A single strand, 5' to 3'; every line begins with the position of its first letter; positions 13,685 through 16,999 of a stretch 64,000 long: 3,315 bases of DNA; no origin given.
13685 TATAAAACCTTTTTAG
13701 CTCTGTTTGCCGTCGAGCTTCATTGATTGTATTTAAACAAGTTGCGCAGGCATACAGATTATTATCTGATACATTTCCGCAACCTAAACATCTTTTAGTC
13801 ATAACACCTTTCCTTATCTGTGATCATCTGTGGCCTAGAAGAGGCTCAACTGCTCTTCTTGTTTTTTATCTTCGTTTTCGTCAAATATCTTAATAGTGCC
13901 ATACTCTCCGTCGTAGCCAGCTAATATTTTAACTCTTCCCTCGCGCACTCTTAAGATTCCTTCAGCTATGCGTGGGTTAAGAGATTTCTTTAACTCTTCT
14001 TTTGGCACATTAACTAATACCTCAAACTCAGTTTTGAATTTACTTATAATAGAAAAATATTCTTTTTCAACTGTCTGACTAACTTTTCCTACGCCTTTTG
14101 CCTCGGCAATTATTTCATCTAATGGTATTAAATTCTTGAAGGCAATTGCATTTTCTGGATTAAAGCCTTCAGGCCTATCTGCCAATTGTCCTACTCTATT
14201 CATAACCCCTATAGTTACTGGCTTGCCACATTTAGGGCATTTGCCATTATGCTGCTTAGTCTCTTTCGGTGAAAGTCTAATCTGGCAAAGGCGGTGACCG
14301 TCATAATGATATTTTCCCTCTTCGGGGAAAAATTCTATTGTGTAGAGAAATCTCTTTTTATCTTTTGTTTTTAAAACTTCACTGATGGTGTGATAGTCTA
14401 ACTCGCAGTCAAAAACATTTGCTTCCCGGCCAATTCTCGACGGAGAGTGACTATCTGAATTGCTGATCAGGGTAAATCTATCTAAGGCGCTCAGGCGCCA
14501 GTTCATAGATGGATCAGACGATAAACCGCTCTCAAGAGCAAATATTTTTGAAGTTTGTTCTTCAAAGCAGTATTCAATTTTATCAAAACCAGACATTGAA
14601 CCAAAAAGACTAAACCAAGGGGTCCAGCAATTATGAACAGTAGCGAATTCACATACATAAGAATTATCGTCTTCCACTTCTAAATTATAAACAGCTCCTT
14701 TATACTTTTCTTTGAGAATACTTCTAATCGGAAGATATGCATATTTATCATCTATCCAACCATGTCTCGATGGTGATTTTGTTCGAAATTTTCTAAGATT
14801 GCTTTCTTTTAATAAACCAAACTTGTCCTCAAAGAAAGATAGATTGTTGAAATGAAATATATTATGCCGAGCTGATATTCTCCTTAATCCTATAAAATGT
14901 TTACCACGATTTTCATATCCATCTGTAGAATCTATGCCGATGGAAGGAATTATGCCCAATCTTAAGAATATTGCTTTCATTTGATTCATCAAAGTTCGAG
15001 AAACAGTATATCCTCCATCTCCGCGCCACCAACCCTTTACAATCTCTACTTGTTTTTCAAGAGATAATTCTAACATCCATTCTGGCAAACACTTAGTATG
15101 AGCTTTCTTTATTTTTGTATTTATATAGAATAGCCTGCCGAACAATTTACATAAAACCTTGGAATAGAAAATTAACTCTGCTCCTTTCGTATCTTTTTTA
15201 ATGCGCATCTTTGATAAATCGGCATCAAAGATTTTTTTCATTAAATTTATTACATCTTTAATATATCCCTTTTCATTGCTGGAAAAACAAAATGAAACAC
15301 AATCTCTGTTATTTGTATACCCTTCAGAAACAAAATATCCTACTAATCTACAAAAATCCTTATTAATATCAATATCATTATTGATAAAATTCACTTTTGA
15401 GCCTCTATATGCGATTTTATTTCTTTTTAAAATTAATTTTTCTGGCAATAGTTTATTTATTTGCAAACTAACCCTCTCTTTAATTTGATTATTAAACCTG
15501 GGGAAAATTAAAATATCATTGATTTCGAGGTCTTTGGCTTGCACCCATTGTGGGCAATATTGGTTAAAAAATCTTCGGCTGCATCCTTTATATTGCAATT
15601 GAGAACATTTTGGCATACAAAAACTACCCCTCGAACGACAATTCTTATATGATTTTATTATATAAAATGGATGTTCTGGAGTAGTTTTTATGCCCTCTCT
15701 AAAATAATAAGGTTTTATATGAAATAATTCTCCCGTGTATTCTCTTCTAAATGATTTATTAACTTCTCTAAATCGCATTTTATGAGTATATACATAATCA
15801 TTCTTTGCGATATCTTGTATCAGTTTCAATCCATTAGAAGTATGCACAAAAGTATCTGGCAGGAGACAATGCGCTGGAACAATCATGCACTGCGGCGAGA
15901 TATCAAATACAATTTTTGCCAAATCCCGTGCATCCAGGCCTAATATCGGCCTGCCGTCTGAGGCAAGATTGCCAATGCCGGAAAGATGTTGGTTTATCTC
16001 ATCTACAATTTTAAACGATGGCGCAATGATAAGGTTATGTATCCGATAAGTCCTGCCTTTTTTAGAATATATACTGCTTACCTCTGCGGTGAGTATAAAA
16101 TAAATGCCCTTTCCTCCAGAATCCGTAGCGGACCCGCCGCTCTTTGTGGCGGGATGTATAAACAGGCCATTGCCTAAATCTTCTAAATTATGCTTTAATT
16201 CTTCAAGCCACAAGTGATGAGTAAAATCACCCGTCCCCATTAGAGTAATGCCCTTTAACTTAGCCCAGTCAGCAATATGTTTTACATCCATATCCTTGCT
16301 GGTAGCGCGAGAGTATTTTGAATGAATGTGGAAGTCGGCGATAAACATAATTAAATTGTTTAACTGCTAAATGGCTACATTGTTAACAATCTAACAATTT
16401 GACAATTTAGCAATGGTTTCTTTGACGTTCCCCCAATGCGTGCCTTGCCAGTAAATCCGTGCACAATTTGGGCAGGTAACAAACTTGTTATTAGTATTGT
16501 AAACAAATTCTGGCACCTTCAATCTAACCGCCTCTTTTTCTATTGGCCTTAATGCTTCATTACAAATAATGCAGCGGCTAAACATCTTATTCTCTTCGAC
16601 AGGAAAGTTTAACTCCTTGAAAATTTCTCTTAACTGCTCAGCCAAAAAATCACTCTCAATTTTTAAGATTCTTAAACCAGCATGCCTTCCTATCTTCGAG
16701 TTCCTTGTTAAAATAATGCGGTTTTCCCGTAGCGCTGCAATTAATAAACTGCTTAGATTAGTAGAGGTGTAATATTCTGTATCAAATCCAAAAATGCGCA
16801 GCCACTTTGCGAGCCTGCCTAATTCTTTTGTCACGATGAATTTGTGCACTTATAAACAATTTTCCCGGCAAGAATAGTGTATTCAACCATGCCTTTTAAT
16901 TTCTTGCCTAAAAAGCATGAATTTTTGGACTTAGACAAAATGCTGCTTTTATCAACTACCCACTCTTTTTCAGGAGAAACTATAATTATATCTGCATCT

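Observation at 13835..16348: EndoQ-like PHP nuclease split by a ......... intein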

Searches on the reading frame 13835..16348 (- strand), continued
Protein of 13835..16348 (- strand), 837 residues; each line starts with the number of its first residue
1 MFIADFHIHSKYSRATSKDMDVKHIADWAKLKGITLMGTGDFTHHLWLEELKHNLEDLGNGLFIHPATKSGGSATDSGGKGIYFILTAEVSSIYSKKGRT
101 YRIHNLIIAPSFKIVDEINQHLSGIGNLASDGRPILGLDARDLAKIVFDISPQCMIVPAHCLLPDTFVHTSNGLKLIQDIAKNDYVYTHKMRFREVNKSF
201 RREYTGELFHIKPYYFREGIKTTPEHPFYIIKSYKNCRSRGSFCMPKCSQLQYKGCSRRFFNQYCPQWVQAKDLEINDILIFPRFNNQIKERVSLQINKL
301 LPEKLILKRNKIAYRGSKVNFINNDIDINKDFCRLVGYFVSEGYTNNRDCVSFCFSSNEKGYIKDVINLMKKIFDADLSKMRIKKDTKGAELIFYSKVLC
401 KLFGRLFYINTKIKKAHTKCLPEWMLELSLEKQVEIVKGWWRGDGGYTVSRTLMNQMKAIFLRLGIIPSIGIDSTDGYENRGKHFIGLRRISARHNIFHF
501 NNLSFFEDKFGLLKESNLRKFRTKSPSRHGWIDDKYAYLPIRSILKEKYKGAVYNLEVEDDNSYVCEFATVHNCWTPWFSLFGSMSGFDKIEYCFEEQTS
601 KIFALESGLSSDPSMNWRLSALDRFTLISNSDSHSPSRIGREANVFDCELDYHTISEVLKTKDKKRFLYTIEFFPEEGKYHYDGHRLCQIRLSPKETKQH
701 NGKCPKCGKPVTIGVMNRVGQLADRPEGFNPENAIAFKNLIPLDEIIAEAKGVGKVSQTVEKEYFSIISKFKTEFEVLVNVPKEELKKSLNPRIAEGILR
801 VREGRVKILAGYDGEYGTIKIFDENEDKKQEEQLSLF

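Call 64: predict_structure(alignment_id=A2)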
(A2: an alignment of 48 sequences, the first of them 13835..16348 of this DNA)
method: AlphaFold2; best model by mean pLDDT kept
length: 837 residues; sequences in the alignment: 48
mean_pLDDT: 84.0   pTM: 0.53
mean pLDDT of the five models: 84.0, 83.4, 82.8, 82.7, 80.5
residues with pLDDT >= 90: 369; 70-90: 373; 50-70: 49; < 50: 46
segments of 3 or more residues with pLDDT < 50: 72-79, 94-100, 157-162, 574-588, 829-837
pLDDT, mean of each block of 10 residues (from residue 1): 91 85 93 93 93 93 84 45 91 50 79 94 78 69 87 62 75 87 91 82 69 88 81 78 80 77 82 88 88 90 88 88 96 97 91 93 96 96 86 95 93 91 92 95 89 93 93 87 78 88 90 89 74 92 88 71 87 44 48 74 75 77 84 87 91 92 92 81 87 89 89 78 81 88 92 88 93 91 92 93 89 84 66 40
secondary structure, 60 per line:
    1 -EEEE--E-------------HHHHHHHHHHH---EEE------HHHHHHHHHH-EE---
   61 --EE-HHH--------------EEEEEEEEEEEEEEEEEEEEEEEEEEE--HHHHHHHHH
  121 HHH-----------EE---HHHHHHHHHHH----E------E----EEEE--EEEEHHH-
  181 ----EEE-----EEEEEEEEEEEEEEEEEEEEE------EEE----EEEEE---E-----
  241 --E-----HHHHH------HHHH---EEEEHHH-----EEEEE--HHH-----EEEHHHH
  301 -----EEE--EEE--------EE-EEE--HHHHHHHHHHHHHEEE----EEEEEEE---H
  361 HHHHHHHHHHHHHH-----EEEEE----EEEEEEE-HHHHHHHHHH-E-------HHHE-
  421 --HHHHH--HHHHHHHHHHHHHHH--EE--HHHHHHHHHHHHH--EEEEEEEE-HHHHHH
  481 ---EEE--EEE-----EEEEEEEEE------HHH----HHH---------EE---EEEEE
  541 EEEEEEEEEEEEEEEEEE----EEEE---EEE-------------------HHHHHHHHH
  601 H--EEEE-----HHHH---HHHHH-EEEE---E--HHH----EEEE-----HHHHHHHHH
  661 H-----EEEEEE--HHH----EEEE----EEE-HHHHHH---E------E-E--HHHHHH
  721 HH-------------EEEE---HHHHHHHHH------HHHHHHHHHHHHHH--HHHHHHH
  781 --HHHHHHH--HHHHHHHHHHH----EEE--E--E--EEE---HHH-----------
elements in order (helices of 4 or more, strands of 3 or more residues): E2-5 H22-32 E36-38 H45-54 E83-109 H112-123 H140-150 E167-170 E173-176 E185-187 E193-213 E220-222 E227-231 H249-253 H260-263 E267-270 E279-283 E294-296 H297-300 E306-308 E311-313 E325-327 H330-342 E343-345 E350-356 H360-374 E380-384 E389-395 H397-406 H423-427 H430-444 H451-463 E466-473 H475-480 E484-486 E489-491 E497-505 E536-558 E563-566 E570-572 H592-601 E604-607 H613-616 H620-624 E626-629 E643-646 H652-661 E667-672 E682-685 E690-692 H694-699 H715-722 E736-739 H743-751 H758-771 H774-780 H783-789 H792-802 E807-809 E818-820

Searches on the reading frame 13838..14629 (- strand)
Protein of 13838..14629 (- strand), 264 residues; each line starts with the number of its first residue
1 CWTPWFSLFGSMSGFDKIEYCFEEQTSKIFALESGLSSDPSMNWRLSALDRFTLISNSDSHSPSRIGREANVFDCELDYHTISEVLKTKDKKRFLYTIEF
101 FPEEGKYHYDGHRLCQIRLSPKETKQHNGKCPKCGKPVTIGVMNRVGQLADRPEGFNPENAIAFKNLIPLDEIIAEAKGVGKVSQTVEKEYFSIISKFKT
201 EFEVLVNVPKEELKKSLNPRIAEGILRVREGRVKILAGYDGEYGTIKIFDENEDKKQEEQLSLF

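Call 74: search_protein_families(library=ncbifam, proteins=[window:13838-14629:-], max_evalue=1)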
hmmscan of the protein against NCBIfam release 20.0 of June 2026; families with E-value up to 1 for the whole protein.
seq(264 aa): 1 family
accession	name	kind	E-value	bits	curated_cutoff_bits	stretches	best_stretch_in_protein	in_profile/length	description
TIGR00375.1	TIGR00375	hypoth_equivalog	1.3e-39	136.7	326.6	1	1-246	135-374/374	TIGR00375 family protein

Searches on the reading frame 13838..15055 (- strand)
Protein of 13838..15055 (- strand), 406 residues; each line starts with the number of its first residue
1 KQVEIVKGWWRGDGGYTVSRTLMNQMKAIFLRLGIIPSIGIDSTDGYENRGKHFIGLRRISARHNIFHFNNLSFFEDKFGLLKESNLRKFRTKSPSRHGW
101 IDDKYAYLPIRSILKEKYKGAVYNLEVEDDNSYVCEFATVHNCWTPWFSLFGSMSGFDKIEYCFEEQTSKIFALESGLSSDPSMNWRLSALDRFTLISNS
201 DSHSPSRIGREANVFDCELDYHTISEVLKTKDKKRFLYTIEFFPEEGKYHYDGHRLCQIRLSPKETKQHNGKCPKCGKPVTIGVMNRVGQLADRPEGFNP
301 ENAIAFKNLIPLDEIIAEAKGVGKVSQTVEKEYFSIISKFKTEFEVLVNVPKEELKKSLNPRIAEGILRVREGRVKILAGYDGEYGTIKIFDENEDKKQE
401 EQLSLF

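Call 74: search_protein_families(library=ncbifam, proteins=[window:13838-15055:-], max_evalue=1)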
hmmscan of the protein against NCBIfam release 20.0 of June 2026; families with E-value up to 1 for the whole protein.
seq(406 aa): 2 families
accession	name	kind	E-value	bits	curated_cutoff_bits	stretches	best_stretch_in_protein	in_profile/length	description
TIGR00375.1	TIGR00375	hypoth_equivalog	5.5e-55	187.3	326.6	1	1-388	2-374/374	TIGR00375 family protein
TIGR01443.1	intein_Cterm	domain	0.15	12.3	15.6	1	122-143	2-24/24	intein C-terminal splicing region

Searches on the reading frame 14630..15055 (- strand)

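Call 74: search_protein_families(library=ncbifam, proteins=[window:14630-15055:-], max_evalue=1)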
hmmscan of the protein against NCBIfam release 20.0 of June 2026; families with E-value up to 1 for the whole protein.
seq(142 aa): 2 families
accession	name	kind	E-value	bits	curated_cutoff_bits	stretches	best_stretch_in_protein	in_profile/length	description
TIGR00375.1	TIGR00375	hypoth_equivalog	7.3e-09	35.5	326.6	1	1-141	2-134/374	TIGR00375 family protein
TIGR01443.1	intein_Cterm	domain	0.016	15.5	15.6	1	122-134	2-14/24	intein C-terminal splicing region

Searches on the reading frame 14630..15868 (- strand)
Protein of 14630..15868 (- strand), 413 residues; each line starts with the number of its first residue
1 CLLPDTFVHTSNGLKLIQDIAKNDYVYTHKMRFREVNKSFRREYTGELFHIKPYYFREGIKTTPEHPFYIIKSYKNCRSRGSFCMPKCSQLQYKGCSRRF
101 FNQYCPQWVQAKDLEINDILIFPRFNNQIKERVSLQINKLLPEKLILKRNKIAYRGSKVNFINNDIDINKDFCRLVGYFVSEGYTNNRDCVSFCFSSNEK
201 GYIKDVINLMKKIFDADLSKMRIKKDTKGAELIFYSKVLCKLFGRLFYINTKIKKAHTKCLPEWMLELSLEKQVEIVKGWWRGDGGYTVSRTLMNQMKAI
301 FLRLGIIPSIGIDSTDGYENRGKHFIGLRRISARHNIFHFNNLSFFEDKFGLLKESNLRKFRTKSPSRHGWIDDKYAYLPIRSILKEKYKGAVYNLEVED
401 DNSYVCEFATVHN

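Call 6: search_protein_families(library=ncbifam, proteins=[window:14630-15868:-], max_evalue=1)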
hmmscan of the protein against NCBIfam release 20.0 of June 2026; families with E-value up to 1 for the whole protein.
seq(413 aa): 5 families
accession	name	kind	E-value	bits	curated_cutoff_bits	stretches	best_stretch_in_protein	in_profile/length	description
NF045703.1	rSAM_Tes_intein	exception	3.2e-15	55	1700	2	154-403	353-599/1040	tetraether lipid synthase Tes, intein-containing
NF011303.0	PRK14715.1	equivalog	3e-10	37.9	1585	1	148-291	1098-1232/1627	DNA-directed DNA polymerase II large subunit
TIGR00375.1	TIGR00375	hypoth_equivalog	7.7e-08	32.1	326.6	1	272-412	2-134/374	TIGR00375 family protein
TIGR01445.1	intein_Nterm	domain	0.00027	21.9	24.5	1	1-70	1-83/83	intein N-terminal splicing region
TIGR01443.1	intein_Cterm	domain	0.062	13.6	15.6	1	393-405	2-14/24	intein C-terminal splicing region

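Call 8: search_solved_structures(query=window:14630-15868:-, max_evalue=1, show_alignments=2)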
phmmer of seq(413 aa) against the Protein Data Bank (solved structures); distinct sequences matched with E-value up to 1: 2.
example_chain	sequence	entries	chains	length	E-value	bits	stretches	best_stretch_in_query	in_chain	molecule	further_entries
2cw7_A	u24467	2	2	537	6.4e-05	25.5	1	164-411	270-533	Endonuclease PI-PkoII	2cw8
2lwy_A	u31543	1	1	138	0.057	15.8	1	4-70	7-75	BACTERIAL INTEIN-LIKE DOMAIN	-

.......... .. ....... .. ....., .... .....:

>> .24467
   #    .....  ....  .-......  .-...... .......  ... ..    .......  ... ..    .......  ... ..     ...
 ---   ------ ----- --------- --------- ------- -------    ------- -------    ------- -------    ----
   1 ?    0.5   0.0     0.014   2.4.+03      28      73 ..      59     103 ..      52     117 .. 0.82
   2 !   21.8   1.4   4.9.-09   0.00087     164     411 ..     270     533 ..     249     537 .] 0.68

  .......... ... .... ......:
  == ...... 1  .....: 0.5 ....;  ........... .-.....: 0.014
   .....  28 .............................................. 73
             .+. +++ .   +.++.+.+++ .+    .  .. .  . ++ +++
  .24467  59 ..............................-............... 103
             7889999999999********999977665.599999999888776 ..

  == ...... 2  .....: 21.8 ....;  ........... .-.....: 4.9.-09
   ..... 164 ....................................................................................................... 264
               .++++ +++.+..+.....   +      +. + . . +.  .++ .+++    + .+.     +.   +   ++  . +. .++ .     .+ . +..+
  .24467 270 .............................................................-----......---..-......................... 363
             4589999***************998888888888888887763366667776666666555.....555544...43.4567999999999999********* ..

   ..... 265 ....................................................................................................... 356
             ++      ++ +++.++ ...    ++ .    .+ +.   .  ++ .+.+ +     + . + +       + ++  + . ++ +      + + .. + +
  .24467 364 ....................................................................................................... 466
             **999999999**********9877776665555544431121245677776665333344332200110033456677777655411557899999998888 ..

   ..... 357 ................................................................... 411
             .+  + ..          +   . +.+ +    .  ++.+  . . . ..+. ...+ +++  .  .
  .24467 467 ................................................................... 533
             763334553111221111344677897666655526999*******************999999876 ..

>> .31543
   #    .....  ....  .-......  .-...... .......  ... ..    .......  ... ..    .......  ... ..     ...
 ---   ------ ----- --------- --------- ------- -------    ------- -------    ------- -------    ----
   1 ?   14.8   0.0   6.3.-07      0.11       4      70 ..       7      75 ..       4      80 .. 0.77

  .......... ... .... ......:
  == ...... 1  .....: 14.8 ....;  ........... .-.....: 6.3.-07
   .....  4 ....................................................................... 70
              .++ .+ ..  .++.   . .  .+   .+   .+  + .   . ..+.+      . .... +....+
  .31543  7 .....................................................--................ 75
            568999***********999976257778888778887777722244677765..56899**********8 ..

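Call 35: predict_structure(alignment_id=A1)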
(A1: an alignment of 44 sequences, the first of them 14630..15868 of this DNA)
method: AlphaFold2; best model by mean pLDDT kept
length: 413 residues; sequences in the alignment: 44
mean_pLDDT: 92.1   pTM: 0.90
mean pLDDT of the five models: 92.1, 91.9, 90.9, 90.5, 90.4
residues with pLDDT >= 90: 299; 70-90: 109; 50-70: 5; < 50: 0
segments of 3 or more residues with pLDDT < 50: none
pLDDT, mean of each block of 10 residues (from residue 1): 96 95 96 96 98 91 98 87 85 83 94 97 89 92 89 89 97 98 91 93 97 97 89 96 95 92 94 96 88 96 94 86 76 86 91 90 76 95 97 97 93 92
secondary structure, 60 per line:
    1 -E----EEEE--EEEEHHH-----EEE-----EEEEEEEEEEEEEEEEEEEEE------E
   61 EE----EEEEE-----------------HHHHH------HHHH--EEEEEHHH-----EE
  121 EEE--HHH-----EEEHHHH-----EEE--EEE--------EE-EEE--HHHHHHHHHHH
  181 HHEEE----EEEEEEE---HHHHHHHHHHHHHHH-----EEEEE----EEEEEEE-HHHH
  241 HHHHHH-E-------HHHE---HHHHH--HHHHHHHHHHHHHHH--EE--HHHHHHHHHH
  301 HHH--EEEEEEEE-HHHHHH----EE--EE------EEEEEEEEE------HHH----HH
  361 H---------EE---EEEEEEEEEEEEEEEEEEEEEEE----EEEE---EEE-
elements in order: E7-10 E13-16 E25-27 E33-53 E60-62 E67-71 H89-93 H100-103 E106-110 E119-123 E134-136 H137-140 E146-148 E151-153 E165-167 H170-182 E183-185 E190-196 H200-214 E220-224 E229-235 H237-246 H263-267 H270-284 H291-303 E306-313 H315-320 E337-345 E376-398 E403-406 E410-412

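Call 38: fold_search(model_id=the predicted structure, library=pdb)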
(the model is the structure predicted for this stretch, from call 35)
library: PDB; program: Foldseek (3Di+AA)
matches with E <= 10: 679; with E <= 0.001: 32
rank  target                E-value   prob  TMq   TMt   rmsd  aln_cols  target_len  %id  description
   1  7qsu                  3.3e-19  1.00  0.61  0.68   6.1       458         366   15  Crystal structure of homing endonuclease-associated TliVMA intein (C1A, d333-339) (released 2022-03-30)
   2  7qss                  4.1e-17  1.00  0.56  0.54  10.3       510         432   12  Crystal structure of homing endonuclease-associated TliVMA intein (C1A) (released 2022-03-30)
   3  2cw7                  9.1e-17  1.00  0.59  0.47   9.1       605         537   13  Crystal structure of intein homing endonuclease II (released 2006-04-18)
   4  7qst                  3.7e-16  1.00  0.55  0.61   7.3       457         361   14  Crystal structure of homing endonuclease-associated PhoVMA intein (C1A) (released 2022-03-30)
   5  1vde_A                2.6e-15  1.00  0.51  0.50   9.3       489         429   13  PI-SCEI, A HOMING ENDONUCLEASE WITH PROTEIN SPLICING ACTIVITY (released 1998-04-08)
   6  1vde_B                1.3e-14  1.00  0.51  0.49   9.0       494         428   13  PI-SCEI, A HOMING ENDONUCLEASE WITH PROTEIN SPLICING ACTIVITY (released 1998-04-08)
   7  1ef0_A                3.5e-14  1.00  0.51  0.50   9.0       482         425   12  CRYSTAL STRUCTURE OF PI-SCEI MINIPRECURSOR (released 2000-06-07)
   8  1lws_A                2.8e-13  1.00  0.52  0.50   8.4       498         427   12  Crystal structure of the intein homing endonuclease PI-SceI bound to its recognition sequence (released 2002-09-27)
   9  1jva_B                2.5e-12  1.00  0.50  0.48   9.2       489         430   11  CRYSTAL STRUCTURE OF THE VMA1-DERIVED ENDONUCLEASE BEARING THE N AND C EXTEIN PROPEPTIDES (released 2002-08-29)
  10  1jva_A                6.8e-12  1.00  0.50  0.49   9.3       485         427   13  CRYSTAL STRUCTURE OF THE VMA1-DERIVED ENDONUCLEASE BEARING THE N AND C EXTEIN PROPEPTIDES (released 2002-08-29)
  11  1dfa                  7.2e-12  1.00  0.50  0.51  10.0       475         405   12  CRYSTAL STRUCTURE OF PI-SCEI IN C2 SPACE GROUP (released 1999-12-08)
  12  1um2_B                9.1e-12  1.00  0.52  0.52   8.5       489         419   12  Crystal Structure of the Vma1-Derived Endonuclease with the Ligated Extein Segment (released 2004-09-22)
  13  1lwt_A                2.5e-11  1.00  0.51  0.48   9.5       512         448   12  Crystal structure of the intein homing endonuclease PI-SceI bound to its substrate DNA (Ca2+ free) (released 2002-09-27)
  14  1dq3                  6.2e-11  1.00  0.54  0.50   6.5       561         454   10  CRYSTAL STRUCTURE OF AN ARCHAEAL INTEIN-ENCODED HOMING ENDONUCLEASE PI-PFUI (released 2000-07-05)
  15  1um2_A                1.3e-10  1.00  0.50  0.50   9.1       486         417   11  Crystal Structure of the Vma1-Derived Endonuclease with the Ligated Extein Segment (released 2004-09-22)
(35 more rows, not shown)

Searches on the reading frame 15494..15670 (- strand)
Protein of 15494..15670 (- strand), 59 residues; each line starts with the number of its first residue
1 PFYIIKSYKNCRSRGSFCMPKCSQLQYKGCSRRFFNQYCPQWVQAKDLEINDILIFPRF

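Call 66: search_solved_structures(query=window:15494-15670:-, max_evalue=10, show_alignments=2)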
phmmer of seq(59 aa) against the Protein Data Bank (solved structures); distinct sequences matched with E-value up to 10: 0.

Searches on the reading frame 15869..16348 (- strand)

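Call 74: search_protein_families(library=ncbifam, proteins=[window:15869-16348:-], max_evalue=1)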
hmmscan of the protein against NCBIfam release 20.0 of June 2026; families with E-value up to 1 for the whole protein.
seq(160 aa): 3 families
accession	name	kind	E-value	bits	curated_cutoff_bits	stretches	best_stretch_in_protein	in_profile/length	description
TIGR00375.1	TIGR00375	hypoth_equivalog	2.4e-06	27.2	326.6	1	4-59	2-57/374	TIGR00375 family protein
NF045780.1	TrlF_fam_ATP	equivalog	0.019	13.7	350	1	4-132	8-119/944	TrlF family AAA-like ATPase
NF006251.0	PRK08392.1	equivalog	0.094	12.2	212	1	4-56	2-51/216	hypothetical protein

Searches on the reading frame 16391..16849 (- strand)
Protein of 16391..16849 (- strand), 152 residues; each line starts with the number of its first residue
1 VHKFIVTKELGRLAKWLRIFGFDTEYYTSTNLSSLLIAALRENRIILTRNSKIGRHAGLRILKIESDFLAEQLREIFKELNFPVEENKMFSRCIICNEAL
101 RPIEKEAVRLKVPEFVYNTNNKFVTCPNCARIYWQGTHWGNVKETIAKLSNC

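Call 33: search_protein_families(library=pfam, proteins=[window:16391-16849:-], max_evalue=0.00001)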
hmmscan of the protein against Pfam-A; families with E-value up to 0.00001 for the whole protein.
window:16391-16849:- (152 aa): 1 family
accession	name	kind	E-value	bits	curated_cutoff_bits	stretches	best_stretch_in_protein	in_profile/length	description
PF01927.22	Mut7-C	-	7.6e-42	143.3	23.3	1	3-146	2-146/146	Mut7-C RNAse domain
